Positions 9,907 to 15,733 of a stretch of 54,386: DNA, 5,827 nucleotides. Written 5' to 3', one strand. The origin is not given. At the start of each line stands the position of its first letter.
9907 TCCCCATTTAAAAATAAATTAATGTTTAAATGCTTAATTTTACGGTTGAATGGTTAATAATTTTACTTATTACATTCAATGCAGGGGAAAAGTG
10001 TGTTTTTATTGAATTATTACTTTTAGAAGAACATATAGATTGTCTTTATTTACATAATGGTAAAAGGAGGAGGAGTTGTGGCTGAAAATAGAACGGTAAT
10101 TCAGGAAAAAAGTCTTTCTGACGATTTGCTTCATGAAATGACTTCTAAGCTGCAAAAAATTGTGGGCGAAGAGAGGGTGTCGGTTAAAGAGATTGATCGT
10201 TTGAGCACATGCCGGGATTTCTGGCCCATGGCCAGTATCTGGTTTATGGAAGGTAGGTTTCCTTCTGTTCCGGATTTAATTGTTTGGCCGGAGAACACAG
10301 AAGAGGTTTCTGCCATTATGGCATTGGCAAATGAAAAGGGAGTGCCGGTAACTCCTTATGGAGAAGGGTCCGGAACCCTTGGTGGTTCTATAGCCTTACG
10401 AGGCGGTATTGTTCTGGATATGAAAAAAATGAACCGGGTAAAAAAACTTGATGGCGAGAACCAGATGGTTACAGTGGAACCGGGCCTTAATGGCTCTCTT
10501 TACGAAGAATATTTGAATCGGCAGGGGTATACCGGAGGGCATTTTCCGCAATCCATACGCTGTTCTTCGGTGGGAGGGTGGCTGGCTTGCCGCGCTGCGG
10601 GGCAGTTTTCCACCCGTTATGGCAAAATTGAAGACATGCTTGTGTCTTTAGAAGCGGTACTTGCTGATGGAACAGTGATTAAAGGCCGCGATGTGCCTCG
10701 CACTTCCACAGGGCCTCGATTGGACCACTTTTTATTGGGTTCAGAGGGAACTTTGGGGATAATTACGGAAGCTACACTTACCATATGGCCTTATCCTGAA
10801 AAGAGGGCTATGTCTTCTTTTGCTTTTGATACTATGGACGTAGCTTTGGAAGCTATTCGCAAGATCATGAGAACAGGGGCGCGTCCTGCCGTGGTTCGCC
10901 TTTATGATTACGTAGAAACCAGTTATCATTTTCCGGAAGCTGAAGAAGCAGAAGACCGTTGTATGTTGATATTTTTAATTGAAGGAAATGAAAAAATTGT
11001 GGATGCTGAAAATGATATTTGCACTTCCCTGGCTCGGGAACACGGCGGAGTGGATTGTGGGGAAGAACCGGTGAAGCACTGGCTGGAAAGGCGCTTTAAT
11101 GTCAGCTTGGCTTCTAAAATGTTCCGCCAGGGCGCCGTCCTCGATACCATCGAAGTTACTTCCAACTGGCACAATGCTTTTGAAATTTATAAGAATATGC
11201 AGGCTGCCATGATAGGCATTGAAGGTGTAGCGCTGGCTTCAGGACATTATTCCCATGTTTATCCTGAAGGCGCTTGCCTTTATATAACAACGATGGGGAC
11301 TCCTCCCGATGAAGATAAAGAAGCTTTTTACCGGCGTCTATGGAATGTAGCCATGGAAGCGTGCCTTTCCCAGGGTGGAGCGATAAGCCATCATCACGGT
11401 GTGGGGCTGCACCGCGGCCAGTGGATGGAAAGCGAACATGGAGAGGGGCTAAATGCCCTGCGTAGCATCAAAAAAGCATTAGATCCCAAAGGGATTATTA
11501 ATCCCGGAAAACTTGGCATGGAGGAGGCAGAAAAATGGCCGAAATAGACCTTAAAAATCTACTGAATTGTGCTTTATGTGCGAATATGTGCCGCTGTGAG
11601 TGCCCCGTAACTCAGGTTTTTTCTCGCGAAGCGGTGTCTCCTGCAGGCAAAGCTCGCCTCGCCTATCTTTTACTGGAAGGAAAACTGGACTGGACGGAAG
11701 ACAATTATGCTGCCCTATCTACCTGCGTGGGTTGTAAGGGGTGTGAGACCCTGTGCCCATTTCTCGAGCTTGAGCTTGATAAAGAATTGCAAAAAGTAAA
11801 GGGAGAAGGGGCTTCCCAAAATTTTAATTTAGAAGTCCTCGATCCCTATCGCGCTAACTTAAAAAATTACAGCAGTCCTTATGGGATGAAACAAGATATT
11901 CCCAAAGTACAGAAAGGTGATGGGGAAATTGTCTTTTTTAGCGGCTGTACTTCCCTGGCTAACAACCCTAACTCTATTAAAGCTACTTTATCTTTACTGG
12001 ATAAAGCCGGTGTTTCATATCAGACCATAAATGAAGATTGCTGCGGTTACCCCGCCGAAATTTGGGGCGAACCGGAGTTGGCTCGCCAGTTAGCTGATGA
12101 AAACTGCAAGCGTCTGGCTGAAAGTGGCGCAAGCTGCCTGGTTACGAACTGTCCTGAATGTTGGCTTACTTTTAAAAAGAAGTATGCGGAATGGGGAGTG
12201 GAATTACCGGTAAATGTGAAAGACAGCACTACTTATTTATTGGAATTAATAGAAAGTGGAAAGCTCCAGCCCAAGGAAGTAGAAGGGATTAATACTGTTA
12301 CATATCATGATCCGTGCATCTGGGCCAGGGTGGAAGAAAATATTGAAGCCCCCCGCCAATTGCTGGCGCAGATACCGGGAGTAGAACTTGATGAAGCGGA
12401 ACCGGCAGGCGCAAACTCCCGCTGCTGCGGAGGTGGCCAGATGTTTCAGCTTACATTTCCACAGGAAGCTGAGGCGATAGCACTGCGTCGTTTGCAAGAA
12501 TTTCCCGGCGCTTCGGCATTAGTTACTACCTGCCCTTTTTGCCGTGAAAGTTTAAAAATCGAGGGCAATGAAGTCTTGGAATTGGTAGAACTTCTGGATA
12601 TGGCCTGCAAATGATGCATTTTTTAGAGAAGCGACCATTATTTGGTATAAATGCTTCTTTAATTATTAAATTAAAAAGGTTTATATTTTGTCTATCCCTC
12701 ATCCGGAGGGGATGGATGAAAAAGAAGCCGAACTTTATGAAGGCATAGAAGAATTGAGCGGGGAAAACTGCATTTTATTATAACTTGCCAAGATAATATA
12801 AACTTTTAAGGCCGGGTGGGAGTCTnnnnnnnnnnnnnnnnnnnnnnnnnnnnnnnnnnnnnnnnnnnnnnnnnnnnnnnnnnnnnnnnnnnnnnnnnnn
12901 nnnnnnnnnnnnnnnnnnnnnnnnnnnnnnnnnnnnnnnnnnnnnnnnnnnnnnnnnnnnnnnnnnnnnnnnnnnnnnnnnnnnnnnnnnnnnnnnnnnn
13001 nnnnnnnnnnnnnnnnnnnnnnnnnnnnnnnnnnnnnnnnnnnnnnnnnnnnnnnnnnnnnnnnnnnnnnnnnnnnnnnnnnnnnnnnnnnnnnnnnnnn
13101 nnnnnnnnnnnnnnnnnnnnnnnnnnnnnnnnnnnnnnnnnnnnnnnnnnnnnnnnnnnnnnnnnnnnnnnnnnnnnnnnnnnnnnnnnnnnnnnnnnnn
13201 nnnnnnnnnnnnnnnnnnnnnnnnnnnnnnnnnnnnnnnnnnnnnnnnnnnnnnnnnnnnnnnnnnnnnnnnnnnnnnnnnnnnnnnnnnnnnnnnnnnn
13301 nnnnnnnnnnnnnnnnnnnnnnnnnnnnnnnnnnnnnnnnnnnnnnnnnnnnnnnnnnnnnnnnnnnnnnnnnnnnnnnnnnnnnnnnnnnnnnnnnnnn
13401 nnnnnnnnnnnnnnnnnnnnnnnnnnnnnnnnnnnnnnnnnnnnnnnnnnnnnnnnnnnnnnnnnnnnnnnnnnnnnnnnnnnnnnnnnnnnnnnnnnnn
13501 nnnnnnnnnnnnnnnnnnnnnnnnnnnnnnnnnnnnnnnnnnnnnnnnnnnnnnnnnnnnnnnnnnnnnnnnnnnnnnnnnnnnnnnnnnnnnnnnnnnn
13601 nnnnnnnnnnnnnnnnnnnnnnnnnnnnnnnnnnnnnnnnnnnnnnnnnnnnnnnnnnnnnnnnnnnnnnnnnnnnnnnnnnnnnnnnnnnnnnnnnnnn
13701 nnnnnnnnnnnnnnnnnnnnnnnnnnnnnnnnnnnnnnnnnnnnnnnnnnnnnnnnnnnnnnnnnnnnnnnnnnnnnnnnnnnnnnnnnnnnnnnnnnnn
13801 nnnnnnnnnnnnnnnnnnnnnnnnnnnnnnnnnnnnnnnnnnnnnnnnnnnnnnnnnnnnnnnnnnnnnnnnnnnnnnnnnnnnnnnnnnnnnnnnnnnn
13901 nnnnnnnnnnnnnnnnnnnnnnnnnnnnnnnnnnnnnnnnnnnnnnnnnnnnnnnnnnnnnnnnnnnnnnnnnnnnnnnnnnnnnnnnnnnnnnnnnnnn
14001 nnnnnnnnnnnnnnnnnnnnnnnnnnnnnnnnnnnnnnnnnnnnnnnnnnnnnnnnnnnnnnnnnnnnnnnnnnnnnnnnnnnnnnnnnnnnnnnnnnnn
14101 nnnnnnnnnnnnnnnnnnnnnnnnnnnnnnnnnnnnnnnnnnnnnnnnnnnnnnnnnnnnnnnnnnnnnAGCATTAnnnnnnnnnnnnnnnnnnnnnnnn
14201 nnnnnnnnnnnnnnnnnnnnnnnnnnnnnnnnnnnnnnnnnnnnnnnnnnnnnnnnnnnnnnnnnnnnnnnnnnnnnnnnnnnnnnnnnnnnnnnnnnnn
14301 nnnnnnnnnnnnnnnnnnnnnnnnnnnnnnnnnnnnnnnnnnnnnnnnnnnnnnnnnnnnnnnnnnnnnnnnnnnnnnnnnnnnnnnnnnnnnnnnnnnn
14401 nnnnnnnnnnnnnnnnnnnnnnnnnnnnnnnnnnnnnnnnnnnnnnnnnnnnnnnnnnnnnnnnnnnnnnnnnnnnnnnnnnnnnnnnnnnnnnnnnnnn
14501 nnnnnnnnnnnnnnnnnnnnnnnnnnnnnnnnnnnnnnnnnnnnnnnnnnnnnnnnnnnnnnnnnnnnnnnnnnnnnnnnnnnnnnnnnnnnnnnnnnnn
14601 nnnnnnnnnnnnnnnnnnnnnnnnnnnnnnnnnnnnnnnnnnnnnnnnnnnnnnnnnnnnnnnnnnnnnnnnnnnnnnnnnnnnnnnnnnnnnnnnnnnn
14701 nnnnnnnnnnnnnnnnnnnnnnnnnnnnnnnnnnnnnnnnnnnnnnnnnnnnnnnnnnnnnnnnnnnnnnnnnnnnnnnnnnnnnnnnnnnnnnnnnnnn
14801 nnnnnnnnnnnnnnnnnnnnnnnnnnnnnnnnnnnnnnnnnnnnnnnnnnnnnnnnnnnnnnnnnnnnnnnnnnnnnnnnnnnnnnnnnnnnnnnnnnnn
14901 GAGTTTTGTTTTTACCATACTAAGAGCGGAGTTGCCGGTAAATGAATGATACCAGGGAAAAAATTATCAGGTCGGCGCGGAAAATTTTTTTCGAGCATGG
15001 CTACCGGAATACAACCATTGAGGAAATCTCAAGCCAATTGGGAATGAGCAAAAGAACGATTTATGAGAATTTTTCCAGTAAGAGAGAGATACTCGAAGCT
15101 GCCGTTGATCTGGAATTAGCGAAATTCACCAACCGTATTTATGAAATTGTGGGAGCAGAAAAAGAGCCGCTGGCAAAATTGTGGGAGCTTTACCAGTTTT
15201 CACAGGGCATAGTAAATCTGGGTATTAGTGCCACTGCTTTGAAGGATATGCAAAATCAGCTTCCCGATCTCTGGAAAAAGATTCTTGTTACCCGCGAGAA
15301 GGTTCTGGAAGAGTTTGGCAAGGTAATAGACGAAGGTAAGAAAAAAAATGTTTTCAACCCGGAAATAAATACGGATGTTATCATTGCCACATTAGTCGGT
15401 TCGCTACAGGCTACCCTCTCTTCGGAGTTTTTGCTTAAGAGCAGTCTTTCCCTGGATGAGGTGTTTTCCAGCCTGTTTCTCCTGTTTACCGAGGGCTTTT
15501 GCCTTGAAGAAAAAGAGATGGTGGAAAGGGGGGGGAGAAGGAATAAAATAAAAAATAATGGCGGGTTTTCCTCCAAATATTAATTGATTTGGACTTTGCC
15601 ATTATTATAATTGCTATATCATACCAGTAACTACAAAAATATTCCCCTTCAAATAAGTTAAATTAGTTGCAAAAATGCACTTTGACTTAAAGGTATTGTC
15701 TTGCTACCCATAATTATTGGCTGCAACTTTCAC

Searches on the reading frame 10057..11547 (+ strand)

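Call 58: search_protein_families(library=ncbifam, proteins=[window:10057-11547:+], max_evalue=1e-8)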
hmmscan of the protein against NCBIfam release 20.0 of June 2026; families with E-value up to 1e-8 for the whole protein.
window:10057-11547:+ (496 aa): 6 families
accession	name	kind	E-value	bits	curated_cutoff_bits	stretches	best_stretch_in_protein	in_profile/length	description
TIGR00387.1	glcD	equivalog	6.7e-60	203.1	567.9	1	75-485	1-413/413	glycolate oxidase subunit GlcD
NF008408.0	PRK11230.1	equivalog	1.1e-33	116.4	897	1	40-323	26-310/499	glycolate oxidase subunit GlcD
NF049975.1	2HglutDHaseYdiJ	equivalog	7.2e-32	110.1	1350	1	70-215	50-197/1018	D-2-hydroxyglutarate dehydrogenase YdiJ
NF008439.0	PRK11282.1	equivalog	8.4e-14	51.2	284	1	83-283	10-206/358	glycolate oxidase subunit GlcE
TIGR01678.1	FAD_lactone_ox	subfamily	3.7e-13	49.2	396.8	1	68-246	11-181/438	sugar 1,4-lactone oxidase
NF053785.1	DcplphribOxDprE1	equivalog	5.5e-10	39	500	1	70-245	14-182/449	decaprenylphosphoryl-beta-D-ribose oxidase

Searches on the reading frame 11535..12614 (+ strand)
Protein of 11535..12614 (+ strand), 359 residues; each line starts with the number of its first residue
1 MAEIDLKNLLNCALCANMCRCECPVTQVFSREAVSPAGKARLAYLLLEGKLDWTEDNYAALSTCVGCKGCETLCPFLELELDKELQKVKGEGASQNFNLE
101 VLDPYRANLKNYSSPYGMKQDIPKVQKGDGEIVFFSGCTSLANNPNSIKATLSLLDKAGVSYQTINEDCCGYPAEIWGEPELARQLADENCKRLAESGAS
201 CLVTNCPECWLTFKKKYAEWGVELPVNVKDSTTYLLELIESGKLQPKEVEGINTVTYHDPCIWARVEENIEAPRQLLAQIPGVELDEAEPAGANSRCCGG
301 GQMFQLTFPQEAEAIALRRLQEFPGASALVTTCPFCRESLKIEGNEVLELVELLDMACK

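Call 58: search_protein_families(library=ncbifam, proteins=[window:11535-12614:+], max_evalue=1e-8)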
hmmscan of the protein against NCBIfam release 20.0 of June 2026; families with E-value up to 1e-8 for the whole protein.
window:11535-12614:+ (359 aa): 7 families
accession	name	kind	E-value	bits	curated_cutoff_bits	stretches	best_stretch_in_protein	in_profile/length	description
NF004898.0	PRK06259.1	equivalog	9.3e-36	123.5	385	1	5-356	129-486/488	fumarate reductase (CoM/CoB) subunit TfrB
NF045670.1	quin_L_LdhH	equivalog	1.5e-32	112.8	800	1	122-344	459-687/706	L-lactate dehydrogenase (quinone) large subunit LdhH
NF045663.1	diclust_near_Sec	equivalog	5.6e-27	94.2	530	1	55-354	346-632/759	pyridine nucleotide-disulfide oxidoreductase/dicluster-binding protein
NF008369.0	PRK11168.1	equivalog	2.8e-24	85.8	278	1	119-341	156-381/401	anaerobic glycerol-3-phosphate dehydrogenase subunit C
NF008434.0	PRK11274.1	equivalog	1.9e-16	60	333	0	128-356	166-405/409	glycolate oxidase subunit GlcF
TIGR03379.1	glycerol3P_GlpC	equivalog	2.1e-14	53.1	279.9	1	123-316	155-351/397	anaerobic glycerol-3-phosphate dehydrogenase subunit GlpC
NF045796.1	DsrK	equivalog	6.2e-09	35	400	0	56-305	112-375/453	sulfate reduction electron transfer complex DsrMKJOP subunit DsrK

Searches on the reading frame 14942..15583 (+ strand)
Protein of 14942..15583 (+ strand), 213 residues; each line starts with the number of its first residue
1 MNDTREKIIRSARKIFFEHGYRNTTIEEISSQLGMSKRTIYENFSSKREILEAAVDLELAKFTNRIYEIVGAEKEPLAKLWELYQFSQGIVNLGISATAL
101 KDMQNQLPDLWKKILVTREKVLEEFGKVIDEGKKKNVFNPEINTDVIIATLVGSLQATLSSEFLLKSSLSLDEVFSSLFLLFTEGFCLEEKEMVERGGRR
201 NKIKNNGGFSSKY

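Call 7: search_protein_families(library=pfam, proteins=[window:14942-15583:+], max_evalue=0.0001)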
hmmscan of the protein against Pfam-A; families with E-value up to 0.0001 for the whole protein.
window:14942-15583:+ (213 aa): 1 family
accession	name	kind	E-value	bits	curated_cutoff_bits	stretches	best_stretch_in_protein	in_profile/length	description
PF00440.29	TetR_N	-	1.5e-15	57.1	24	1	8-54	1-47/47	Bacterial regulatory proteins, tetR family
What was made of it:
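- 14942..15611 (+): TetR-family regulator gene and the best promoter-like site (15584-15611) ahead of the operon. TetR_N 57 bits (call 7).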
